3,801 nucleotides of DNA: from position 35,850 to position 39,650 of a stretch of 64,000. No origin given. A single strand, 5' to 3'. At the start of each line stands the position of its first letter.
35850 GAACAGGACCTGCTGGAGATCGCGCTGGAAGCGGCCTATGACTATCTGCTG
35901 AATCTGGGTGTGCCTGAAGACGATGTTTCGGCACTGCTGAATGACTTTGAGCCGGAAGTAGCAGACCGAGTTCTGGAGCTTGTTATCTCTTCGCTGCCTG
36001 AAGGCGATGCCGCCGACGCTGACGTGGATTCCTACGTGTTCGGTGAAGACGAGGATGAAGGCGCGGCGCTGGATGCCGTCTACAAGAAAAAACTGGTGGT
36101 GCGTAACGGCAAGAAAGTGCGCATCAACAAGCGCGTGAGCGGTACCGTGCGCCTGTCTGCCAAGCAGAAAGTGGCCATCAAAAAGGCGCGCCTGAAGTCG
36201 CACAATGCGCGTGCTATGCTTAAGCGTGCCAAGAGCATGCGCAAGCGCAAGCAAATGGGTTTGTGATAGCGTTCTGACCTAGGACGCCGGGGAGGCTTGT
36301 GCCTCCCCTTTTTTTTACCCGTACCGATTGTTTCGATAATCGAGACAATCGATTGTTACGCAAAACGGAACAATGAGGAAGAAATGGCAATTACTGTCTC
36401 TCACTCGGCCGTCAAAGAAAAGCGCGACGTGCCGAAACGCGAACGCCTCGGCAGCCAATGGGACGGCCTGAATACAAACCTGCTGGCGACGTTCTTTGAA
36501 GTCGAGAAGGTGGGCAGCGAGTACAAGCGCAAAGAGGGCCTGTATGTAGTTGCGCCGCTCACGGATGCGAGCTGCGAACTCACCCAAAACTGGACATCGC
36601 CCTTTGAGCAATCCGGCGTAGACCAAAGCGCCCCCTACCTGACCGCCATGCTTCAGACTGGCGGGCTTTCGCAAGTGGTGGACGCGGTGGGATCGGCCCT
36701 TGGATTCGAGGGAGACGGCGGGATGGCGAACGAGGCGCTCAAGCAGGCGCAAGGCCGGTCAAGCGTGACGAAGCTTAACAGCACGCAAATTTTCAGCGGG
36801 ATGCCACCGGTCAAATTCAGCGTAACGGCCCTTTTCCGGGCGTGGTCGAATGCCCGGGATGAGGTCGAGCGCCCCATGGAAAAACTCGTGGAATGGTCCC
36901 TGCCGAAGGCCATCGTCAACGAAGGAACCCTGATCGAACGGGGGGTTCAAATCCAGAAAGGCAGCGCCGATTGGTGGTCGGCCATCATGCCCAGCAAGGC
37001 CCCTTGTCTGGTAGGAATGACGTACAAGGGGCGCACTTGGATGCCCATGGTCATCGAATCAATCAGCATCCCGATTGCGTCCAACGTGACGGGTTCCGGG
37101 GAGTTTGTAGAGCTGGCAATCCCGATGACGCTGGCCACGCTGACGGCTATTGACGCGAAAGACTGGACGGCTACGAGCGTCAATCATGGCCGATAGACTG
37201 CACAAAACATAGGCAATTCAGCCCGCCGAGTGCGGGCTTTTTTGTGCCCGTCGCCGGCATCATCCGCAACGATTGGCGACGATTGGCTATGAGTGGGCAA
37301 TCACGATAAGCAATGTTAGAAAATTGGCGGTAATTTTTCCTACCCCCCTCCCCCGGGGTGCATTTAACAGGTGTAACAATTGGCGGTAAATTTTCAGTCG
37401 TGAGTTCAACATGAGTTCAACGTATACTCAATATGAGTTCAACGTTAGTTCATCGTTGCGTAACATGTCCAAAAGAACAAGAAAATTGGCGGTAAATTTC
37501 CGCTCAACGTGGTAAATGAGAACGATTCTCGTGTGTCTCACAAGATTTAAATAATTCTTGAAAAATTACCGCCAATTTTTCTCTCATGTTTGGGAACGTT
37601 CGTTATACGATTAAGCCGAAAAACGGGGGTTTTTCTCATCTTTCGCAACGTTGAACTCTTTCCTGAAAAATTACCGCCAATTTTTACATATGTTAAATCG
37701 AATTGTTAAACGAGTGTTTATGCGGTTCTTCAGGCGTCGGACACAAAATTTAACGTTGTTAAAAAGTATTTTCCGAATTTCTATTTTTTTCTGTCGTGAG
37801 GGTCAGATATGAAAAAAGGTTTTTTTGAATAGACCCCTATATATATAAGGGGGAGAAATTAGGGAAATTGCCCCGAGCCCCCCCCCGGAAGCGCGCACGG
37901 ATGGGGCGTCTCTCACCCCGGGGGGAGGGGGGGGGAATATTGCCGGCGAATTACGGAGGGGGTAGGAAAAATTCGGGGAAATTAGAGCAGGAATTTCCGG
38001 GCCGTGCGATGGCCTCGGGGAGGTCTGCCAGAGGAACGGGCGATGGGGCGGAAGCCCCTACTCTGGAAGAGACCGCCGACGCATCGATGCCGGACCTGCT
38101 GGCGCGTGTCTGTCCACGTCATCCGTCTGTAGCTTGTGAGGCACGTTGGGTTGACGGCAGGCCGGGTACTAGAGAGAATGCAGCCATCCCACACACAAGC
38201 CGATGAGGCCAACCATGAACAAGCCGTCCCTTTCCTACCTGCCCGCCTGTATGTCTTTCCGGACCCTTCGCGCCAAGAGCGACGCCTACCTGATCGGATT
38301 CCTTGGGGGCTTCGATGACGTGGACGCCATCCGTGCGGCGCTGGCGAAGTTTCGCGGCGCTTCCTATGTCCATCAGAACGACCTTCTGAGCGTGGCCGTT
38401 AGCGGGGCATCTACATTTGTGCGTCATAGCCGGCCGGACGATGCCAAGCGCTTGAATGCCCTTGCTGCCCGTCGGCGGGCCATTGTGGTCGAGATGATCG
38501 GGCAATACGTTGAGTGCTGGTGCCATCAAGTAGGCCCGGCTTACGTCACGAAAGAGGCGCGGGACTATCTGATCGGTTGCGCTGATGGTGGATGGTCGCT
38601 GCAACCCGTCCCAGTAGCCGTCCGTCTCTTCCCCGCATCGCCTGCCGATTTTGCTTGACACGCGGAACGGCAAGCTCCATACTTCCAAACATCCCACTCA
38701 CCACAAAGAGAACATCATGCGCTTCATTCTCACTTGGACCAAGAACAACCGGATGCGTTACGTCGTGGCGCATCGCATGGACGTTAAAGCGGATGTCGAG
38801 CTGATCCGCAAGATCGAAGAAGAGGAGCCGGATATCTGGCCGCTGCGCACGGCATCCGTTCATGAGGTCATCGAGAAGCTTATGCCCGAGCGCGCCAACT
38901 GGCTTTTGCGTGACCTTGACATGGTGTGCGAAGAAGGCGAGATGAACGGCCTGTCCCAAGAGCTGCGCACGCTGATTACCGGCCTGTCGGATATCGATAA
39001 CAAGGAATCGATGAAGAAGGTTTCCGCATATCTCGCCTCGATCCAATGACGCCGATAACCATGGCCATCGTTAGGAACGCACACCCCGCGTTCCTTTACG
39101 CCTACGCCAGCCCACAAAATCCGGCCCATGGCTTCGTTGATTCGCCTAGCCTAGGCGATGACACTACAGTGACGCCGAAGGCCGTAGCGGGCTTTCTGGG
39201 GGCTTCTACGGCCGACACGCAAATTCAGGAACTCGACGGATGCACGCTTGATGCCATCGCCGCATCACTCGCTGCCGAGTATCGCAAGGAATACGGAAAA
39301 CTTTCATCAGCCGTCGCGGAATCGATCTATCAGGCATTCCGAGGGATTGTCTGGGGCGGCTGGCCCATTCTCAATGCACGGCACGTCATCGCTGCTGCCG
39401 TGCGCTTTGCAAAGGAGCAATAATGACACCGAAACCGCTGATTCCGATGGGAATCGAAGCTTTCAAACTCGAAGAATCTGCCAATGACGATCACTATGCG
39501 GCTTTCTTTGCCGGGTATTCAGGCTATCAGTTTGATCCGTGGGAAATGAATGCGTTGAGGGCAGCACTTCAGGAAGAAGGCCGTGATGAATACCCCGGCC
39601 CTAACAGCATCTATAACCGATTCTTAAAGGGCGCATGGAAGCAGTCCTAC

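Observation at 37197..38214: ORF-free 1-kb island: a 21-nt motif in both orientations, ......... repeats and an AT-rich block (candidate origin, packaging site or control hub)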

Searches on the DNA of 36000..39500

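Call 9: search_rna_families(source=window, start=36000, end=39500, threshold=evalue, max_evalue=1)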
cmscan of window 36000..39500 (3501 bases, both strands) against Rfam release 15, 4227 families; matches with E-value up to 1: 3.
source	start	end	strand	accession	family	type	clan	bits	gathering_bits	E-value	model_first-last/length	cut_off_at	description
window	37181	37245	+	RF00513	Trp_leader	Cis-reg; leader;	-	24.2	41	0.082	1-100/100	no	Tryptophan operon leader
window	37865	37942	-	RF02027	MIR2907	Gene; miRNA;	-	23.5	60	0.21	1-65/65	no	MIR2907 microRNA precursor family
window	37219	37267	-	RF02236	asX2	Gene; sRNA;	-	20.7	70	0.73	1-87/87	no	Xanthomonas sRNA asX2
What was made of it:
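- On Known RNA families or tRNA: All Rfam matches are below gathering thresholds (call 9).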

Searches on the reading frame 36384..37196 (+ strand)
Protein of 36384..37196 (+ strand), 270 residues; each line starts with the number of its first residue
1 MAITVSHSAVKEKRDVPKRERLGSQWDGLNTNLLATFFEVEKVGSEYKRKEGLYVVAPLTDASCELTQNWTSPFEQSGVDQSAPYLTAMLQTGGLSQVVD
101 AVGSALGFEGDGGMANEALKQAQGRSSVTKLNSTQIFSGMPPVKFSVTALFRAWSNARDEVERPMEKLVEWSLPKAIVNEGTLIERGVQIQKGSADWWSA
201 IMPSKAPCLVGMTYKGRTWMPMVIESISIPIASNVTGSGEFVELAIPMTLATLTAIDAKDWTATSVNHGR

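Call 13: search_protein_families(library=phrogs, proteins=[window:36384-37196:+], max_evalue=0.01)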
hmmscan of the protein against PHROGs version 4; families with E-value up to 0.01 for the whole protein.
window:36384-37196:+ (270 aa): 1 family
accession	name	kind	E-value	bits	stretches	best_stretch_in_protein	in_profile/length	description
phrog_1114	-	head and packaging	6.7e-48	164.1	1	18-264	8-225/229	PmgG-like head morphogenesis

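Call 14: search_protein_families(library=pfam, proteins=[window:36384-37196:+], max_evalue=0.01)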
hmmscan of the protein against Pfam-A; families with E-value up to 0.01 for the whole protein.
window:36384-37196:+ (270 aa): 0 families

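Call 15: search_dna_similar(query=window:36384-37196:+, collection=phages, mode=protein, max_rows=30)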
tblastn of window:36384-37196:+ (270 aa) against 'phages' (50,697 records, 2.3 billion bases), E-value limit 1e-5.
Records with a match: 2; places in all: 2; records where one place covers at least 80% of the query: 1.
Best place of each record, by identity: <60% 2.
By first word of the organism name: Xanthomonas 1; Acinetobacter 1.
By host as written in the record: Xanthomonas campestris pv. campestris str. 8004 1; Acinetobacter baumannii 1.
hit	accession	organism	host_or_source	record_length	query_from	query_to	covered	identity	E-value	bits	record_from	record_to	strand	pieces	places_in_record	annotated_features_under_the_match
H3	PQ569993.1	Xanthomonas phage Rb1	Xanthomonas campestris pv. campestris ...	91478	20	261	90%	44.4%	4e-62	216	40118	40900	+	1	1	hypothetical protein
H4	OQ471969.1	Acinetobacter phage vB_AbaM_ABMM1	Acinetobacter baumannii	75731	55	260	76%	32.2%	1e-25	111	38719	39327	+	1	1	baseplate tail-tube protein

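Call 16: search_dna_similar(query=window:36384-37196:+, collection=plasmids, mode=protein, max_rows=30)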
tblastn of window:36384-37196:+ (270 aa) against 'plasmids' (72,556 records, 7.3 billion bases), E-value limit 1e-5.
Records with a match: 17; places in all: 17; records where one place covers at least 80% of the query: 10.
Best place of each record, by identity: <60% 17.
By first word of the organism name: Acinetobacter 8; Pseudomonas 4; Halomonas 3; Ideonella 1; Burkholderia 1.
By predicted mobility (MOB-suite, as given by PLSDB): non-mobilizable 12; mobilizable 5.
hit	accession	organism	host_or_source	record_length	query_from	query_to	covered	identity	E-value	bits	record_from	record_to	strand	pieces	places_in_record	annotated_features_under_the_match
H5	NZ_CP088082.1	Ideonella dechloratans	Cell culture,Activated sludge, ...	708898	22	266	91%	51.4%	4e-75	255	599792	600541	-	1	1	hypothetical protein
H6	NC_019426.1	Halomonas sp. ZM3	-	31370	23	261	89%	44.3%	1e-56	202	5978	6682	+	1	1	hypothetical protein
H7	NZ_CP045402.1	Halomonas sp. THAF12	pure culture,Surface of a polyethylene ...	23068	17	269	94%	38.9%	5e-52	189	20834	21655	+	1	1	hypothetical protein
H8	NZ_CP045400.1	Halomonas sp. THAF12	pure culture,Surface of a polyethylene ...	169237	17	269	94%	38.9%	5e-52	189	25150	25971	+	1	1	hypothetical protein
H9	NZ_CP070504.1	Pseudomonas atacamensis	Cell culture,date palm rhizospheric soil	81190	22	260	89%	40.4%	9e-50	182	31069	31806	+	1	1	hypothetical protein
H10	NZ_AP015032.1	Pseudomonas putida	-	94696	22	260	89%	39.8%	1e-46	173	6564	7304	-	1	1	hypothetical protein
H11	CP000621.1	Burkholderia vietnamiensis G4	-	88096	22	260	89%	39.2%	2e-45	170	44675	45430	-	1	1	conserved hypothetical protein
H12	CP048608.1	Pseudomonas fluorescens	whole organism,Rhizosphere of Soybean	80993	22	260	89%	39.0%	1e-44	167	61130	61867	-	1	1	hypothetical protein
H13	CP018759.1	Pseudomonas psychrotolerans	-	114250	20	260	89%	37.3%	6e-38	148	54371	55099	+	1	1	hypothetical protein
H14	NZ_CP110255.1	Acinetobacter oleivorans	mixed culture,soil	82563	6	257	93%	30.6%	2e-27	117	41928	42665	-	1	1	hypothetical protein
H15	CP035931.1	Acinetobacter baumannii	Homo sapiens,blood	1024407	50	260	78%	33.5%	9e-27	116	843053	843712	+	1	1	hypothetical protein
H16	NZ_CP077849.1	Acinetobacter baumannii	Homo sapiens,Rectal swab_P28_BU14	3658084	50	260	78%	33.5%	9e-27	116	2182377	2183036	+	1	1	none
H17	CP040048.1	Acinetobacter baumannii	Homo sapiens,blood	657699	55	260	76%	32.2%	4e-25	111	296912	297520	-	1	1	hypothetical protein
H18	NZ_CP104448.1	Acinetobacter baumannii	Homo sapiens,sputum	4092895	55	260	76%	32.2%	4e-25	111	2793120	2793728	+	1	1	none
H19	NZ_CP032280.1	Acinetobacter sp. WCHA55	Culture,Sewage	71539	52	260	77%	30.6%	2e-25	112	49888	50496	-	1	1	hypothetical protein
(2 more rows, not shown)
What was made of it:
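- Structural relatives of this phage's head genes occur on 80-95-kb plasmids (call 16).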

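Call 17: get_annotated_region(hit=H3, flank=7000)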
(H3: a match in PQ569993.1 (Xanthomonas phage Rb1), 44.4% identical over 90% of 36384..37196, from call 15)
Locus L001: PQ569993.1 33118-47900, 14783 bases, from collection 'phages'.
description: Xanthomonas phage Rb1, complete genome.
organism: Xanthomonas phage Rb1 (NCBI taxid 3384770)
taxonomy: Viruses; Duplodnaviria; Heunggongvirae; Uroviricota; Caudoviricetes
host: Xanthomonas campestris pv. campestris str. 8004; source: soil; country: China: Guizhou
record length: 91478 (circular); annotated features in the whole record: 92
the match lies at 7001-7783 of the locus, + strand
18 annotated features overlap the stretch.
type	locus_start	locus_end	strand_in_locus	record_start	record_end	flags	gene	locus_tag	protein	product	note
CDS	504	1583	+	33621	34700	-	-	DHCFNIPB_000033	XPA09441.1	transcriptional regulator MvaT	P16 subunit regulator, nucleoid associated protein.3A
CDS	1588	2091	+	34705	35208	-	-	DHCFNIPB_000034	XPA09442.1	hypothetical protein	-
CDS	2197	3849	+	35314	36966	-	-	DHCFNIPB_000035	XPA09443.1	major capsid protein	-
CDS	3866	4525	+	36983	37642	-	-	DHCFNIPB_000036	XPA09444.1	hypothetical protein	-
CDS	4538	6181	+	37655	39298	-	-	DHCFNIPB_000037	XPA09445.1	tail connector protein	-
CDS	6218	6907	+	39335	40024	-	-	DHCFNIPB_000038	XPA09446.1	hypothetical protein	-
CDS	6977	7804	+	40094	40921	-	-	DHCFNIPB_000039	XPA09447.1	hypothetical protein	-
CDS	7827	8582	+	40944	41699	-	-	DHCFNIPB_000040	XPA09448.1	hypothetical protein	-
CDS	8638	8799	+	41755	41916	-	-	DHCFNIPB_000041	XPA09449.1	hypothetical protein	-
CDS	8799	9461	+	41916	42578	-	-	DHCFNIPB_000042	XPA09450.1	endolysin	-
CDS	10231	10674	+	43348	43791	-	-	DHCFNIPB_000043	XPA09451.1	DUF2570 protein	protein of unknown function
CDS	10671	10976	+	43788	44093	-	-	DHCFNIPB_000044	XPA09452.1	outer membrane spanin component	-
CDS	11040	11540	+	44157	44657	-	-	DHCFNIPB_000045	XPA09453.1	hypothetical protein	-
CDS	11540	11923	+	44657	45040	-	-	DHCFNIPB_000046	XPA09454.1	hypothetical protein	-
CDS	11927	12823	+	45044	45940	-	-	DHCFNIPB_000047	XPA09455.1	hypothetical protein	-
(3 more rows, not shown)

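Call 18: get_annotated_region(hit=H5, flank=7000)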
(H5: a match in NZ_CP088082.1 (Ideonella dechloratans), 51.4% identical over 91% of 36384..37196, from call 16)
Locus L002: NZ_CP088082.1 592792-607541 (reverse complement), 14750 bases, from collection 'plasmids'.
description: Ideonella dechloratans strain CCUG 30977 plasmid unnamed1, complete sequence
organism: Ideonella dechloratans (NCBI taxid 36863)
taxonomy: Bacteria; Pseudomonadota; Betaproteobacteria; Burkholderiales; Sphaerotilaceae; Ideonella; Ideonella dechloratans
host: -; source: Cell culture,Activated sludge, wastewater treatment plant; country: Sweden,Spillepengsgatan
typing (MOB-suite, as given by PLSDB): non-mobilizable
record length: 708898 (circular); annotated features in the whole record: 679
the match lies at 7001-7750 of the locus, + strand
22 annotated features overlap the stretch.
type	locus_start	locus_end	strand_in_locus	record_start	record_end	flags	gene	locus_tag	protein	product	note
CDS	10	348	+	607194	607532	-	-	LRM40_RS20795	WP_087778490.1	hypothetical protein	-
CDS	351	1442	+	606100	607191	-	-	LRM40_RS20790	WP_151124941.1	hypothetical protein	-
CDS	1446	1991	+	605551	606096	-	-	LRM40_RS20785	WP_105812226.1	hypothetical protein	-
CDS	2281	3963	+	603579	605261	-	-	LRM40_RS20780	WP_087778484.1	hypothetical protein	-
CDS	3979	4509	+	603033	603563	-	-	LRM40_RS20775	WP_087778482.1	HeH/LEM domain-containing protein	-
CDS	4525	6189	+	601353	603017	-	-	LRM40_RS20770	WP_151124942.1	hypothetical protein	-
CDS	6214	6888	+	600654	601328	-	-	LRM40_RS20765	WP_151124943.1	hypothetical protein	-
CDS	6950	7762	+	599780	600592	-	-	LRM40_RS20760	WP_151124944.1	hypothetical protein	-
CDS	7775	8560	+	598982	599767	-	-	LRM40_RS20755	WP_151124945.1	hypothetical protein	-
CDS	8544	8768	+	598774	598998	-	-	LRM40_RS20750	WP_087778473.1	hypothetical protein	-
CDS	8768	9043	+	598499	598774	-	-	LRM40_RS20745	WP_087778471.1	hypothetical protein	-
CDS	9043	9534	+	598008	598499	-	-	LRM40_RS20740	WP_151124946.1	glycosyl hydrolase 108 family protein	-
CDS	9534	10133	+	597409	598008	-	-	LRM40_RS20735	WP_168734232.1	hypothetical protein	-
CDS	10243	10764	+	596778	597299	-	-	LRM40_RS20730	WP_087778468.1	hypothetical protein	-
CDS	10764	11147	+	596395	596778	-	-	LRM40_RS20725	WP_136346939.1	hypothetical protein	-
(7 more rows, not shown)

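Call 19: find_encoding_contigs(protein=window:36384-37196:+, flank=10000, max_places=10)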
Protein window:36384-37196:+ (270 aa): 18 contigs read that carry it; 10 places shown.
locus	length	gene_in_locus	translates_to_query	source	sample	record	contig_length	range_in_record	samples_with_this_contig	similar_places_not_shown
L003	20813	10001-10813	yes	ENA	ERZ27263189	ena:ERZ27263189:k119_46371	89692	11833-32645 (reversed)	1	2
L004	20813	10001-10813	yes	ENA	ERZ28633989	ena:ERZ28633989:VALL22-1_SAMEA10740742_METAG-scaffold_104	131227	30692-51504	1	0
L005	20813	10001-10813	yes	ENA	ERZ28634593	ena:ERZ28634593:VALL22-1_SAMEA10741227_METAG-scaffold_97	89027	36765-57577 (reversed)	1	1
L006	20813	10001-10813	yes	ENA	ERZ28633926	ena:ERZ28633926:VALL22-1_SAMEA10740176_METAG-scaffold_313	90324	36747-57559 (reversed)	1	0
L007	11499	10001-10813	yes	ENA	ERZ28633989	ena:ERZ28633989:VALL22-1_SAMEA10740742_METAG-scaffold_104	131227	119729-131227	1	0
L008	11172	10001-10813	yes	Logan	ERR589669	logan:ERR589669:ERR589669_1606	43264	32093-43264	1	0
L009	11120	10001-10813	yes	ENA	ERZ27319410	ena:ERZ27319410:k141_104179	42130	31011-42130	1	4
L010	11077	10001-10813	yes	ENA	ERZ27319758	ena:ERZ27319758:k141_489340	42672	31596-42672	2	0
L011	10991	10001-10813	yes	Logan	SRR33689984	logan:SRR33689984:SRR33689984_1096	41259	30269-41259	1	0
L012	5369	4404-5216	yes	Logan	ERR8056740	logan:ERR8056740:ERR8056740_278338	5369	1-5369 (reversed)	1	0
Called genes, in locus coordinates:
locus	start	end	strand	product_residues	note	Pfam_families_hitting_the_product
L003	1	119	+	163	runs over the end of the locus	PF18788:DarA_N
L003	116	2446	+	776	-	PF18823:InPase, PF18788:DarA_N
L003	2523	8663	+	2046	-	PF02384:N6_Mtase, PF00176:SNF2-rel_dom (faint), PF00271:Helicase_C (weak)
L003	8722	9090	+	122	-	-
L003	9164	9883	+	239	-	-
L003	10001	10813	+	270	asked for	-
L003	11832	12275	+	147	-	-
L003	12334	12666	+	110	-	-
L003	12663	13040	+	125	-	-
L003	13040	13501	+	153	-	-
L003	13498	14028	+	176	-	-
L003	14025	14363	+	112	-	-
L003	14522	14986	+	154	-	-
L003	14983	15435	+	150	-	-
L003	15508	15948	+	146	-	-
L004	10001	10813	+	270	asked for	-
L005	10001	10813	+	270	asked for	-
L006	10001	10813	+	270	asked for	-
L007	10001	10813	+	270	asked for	-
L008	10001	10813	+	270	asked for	-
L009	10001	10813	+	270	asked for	-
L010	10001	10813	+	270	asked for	-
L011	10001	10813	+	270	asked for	-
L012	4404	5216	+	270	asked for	-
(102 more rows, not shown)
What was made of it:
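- A 131-kb contig passes through the module with a period of 89,037 bp (call 19).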

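Call 48: find_related_loci(query=window:36384-37196:+, collection=viral_contigs, flank=3000)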
Query window:36384-37196:+ (270 aa) in viral_contigs; peptide patterns used: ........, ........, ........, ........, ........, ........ (x = any residue, [..] = any of these).
7 stretches matched a pattern; 3 encode a relative of the query (tblastn E <= 1e-3); 3 distinct loci.
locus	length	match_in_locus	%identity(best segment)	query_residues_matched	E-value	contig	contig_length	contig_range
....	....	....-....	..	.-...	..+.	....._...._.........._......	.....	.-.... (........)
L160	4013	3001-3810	99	1-270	0e+0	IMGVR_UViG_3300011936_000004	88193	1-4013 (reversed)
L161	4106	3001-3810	99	1-270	0e+0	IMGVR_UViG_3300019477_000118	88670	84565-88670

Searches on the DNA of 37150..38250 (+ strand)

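Call 7: search_dna_similar(query=window:37150-38250:+, collection=phages, mode=distant, max_rows=20)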
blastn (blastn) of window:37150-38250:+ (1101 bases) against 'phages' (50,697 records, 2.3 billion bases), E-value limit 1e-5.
Records with a match: 2; places in all: 2; records where one place covers at least 80% of the query: 0.
Best place of each record, by identity: 90-95% 2.
By first word of the organism name: Aeromonas 2.
By host as written in the record: Aeromonas hydrophila A18 2.
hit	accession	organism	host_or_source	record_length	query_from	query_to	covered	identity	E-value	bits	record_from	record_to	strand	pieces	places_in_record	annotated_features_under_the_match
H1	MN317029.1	Aeromonas phage vB_AhyS-A18P4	Aeromonas hydrophila A18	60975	72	109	3%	94.9%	4e-6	59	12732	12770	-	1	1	none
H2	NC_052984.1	Aeromonas phage vB_AhyS-A18P4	Aeromonas hydrophila A18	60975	72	109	3%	94.9%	4e-6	59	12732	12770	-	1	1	none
